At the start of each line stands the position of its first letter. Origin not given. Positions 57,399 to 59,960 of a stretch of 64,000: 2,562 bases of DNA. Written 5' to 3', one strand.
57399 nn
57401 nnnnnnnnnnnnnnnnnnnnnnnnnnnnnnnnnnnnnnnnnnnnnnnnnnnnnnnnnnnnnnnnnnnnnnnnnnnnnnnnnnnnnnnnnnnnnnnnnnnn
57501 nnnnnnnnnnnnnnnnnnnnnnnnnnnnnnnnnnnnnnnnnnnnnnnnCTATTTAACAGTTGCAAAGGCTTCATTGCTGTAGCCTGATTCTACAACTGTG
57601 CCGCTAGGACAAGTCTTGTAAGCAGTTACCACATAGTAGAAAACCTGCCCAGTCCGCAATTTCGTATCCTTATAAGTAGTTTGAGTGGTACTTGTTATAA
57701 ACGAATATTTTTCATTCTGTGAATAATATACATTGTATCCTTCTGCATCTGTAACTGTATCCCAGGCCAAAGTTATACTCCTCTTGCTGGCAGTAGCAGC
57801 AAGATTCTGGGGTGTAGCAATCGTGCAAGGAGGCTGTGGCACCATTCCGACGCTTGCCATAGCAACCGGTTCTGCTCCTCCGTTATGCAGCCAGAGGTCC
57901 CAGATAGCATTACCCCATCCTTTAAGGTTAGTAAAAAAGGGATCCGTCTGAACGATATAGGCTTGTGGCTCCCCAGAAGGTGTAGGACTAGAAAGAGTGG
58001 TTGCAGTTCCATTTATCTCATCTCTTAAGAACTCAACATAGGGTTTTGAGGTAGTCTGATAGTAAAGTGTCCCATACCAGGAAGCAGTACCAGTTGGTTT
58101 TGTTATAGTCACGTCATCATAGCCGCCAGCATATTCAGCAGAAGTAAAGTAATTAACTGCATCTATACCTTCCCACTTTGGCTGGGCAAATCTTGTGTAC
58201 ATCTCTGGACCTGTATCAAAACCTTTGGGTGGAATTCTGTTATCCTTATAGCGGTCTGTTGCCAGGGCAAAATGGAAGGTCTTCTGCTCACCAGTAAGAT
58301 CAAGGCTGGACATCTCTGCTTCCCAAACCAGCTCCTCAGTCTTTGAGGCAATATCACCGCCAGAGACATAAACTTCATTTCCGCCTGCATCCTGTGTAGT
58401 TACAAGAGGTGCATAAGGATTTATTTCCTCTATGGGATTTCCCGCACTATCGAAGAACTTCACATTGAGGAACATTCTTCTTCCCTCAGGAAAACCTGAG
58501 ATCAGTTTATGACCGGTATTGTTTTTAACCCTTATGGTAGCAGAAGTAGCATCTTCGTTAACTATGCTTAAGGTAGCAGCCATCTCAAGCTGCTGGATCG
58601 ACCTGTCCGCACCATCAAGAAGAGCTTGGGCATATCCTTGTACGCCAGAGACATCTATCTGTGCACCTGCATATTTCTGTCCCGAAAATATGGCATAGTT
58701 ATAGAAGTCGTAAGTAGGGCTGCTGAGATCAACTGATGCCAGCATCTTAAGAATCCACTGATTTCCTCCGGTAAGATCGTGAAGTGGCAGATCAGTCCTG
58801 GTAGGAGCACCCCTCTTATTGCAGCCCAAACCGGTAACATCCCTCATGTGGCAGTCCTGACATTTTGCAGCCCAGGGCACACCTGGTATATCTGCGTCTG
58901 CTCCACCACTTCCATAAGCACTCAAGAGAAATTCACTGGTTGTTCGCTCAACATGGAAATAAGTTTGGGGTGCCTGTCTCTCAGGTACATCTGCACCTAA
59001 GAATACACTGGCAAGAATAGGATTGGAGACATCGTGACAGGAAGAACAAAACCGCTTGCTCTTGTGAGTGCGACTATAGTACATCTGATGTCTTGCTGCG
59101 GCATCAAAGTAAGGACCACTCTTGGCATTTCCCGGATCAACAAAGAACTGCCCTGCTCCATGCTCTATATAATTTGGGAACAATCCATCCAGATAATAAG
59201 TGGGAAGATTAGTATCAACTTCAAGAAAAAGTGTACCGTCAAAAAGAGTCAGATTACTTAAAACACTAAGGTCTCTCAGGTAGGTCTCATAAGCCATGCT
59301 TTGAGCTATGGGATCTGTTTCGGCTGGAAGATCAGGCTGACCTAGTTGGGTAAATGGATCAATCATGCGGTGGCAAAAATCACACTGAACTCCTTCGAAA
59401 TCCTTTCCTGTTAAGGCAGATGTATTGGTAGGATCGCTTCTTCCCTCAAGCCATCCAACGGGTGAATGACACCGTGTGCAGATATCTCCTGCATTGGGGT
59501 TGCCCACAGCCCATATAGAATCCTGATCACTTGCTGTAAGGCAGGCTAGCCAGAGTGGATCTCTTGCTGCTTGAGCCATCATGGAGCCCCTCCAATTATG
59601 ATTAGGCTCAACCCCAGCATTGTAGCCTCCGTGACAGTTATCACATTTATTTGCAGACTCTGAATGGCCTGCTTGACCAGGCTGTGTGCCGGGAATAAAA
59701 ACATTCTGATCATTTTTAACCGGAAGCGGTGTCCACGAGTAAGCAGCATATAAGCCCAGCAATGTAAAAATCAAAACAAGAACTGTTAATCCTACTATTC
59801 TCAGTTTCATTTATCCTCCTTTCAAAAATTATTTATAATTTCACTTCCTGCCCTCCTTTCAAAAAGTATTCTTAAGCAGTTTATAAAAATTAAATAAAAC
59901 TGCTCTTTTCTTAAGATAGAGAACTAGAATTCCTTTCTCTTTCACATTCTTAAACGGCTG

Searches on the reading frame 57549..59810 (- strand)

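Call 6: search_protein_families(library=pfam, proteins=[window:57549-59810:-])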
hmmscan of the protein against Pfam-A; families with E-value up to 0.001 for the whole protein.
window:57549-59810:- (753 aa): 1 family
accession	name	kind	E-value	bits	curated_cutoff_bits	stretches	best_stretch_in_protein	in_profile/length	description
PF00041.27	fn3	-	0.00023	21.7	25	1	666-734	2-72/84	Fibronectin type III domain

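Call 7: search_protein_families(library=ncbifam, proteins=[window:57549-59810:-])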
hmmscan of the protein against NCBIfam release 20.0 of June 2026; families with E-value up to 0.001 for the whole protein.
window:57549-59810:- (753 aa): 0 families
